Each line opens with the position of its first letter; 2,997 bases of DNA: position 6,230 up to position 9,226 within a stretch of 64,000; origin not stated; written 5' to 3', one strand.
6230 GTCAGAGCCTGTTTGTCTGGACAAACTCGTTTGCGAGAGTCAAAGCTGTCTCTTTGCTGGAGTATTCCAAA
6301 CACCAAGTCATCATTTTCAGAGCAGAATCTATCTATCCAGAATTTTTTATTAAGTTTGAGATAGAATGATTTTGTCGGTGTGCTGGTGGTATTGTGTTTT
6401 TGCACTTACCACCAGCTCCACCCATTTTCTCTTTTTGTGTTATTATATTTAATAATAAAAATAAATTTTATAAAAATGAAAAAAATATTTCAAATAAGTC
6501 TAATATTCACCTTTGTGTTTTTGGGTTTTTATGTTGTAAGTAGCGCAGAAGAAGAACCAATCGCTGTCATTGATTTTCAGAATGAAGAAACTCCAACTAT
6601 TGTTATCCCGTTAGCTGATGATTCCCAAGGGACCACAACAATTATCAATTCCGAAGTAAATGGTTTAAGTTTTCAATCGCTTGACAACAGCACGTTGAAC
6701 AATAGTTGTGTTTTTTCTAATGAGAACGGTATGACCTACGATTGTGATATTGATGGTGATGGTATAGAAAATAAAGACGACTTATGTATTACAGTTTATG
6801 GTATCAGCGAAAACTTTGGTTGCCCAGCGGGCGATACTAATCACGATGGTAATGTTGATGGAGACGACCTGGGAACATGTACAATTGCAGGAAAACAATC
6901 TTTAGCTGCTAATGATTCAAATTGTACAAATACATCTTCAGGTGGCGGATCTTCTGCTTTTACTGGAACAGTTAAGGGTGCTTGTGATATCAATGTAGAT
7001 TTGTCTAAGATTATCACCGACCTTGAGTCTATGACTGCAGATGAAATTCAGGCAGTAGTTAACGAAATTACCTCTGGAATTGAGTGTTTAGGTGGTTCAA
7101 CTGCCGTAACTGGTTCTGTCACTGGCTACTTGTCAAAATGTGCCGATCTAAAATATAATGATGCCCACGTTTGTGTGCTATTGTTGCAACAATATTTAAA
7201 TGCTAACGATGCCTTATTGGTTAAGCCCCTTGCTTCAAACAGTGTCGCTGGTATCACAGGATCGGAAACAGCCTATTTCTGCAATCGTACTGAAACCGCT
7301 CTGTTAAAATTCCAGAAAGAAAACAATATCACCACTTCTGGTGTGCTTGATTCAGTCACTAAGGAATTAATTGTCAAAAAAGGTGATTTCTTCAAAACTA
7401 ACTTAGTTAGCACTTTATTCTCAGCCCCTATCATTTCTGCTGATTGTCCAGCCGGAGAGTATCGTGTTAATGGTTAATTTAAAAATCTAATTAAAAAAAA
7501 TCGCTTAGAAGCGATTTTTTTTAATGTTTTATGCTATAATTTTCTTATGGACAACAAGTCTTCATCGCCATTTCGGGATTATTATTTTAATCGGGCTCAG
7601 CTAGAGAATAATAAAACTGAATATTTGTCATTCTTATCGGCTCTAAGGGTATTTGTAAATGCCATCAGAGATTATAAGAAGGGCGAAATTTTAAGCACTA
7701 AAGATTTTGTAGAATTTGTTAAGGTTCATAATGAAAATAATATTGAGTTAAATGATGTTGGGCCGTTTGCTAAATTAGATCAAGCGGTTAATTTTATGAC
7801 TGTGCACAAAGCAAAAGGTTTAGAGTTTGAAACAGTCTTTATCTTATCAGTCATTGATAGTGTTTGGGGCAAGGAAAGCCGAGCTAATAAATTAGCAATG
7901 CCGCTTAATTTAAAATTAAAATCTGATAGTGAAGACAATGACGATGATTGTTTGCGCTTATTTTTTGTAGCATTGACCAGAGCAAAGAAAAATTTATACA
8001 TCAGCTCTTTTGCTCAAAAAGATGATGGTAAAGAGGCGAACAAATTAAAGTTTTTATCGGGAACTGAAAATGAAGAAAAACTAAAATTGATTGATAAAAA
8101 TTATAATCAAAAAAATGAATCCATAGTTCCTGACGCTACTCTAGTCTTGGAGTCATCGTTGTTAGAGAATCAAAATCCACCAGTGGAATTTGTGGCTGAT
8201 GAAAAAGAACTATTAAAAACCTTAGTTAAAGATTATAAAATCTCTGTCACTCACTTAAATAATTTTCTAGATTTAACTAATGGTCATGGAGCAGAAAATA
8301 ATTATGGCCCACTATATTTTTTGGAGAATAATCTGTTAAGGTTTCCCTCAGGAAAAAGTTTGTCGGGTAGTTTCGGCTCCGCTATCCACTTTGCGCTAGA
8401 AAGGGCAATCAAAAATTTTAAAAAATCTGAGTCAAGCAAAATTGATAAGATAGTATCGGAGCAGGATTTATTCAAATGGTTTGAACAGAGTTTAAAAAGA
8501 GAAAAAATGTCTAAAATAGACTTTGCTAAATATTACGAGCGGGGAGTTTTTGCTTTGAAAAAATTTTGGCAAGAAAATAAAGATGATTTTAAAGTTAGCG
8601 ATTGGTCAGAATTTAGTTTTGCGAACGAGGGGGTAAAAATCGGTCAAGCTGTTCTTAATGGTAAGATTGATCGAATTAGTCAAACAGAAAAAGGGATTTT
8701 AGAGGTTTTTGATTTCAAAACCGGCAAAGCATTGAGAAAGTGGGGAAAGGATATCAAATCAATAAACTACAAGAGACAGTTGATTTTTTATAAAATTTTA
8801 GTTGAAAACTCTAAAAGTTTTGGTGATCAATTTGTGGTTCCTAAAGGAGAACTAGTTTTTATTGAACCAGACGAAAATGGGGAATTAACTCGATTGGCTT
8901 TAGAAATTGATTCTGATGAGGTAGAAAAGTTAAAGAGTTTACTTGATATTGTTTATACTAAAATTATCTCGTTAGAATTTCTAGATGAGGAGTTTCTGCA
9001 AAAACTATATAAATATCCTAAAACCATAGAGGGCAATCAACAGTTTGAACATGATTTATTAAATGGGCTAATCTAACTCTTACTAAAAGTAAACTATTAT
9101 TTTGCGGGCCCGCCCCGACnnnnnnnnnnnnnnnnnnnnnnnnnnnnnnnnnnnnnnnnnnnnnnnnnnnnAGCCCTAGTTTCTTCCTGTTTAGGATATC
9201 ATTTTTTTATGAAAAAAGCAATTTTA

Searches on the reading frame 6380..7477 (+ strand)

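Call 76: search_protein_families(library=pfam, max_evalue=0.001, proteins=[window:6380-7477:+])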
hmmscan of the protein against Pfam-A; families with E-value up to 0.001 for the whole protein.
window:6380-7477:+ (365 aa): 1 family
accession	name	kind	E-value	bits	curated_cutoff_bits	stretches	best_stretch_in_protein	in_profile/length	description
PF01471.23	PG_binding_1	-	8e-07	29.6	23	1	266-329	5-55/57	Putative peptidoglycan binding domain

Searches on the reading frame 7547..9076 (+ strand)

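Call 76: search_protein_families(library=pfam, max_evalue=0.001, proteins=[window:7547-9076:+])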
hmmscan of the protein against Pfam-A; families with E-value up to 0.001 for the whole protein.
window:7547-9076:+ (509 aa): 3 families
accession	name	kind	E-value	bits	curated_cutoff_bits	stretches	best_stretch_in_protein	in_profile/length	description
PF13361.12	UvrD_C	-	3.1e-19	70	25.6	1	18-155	227-348/350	UvrD-like helicase C-terminal domain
PF12705.13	PDDEXK_1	-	2.2e-13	51.2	22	1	261-466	20-217/247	PD-(D/E)XK nuclease superfamily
PF13538.12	UvrD_C_2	-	7.5e-10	39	27.4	1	83-102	4-23/52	UvrD-like helicase C-terminal domain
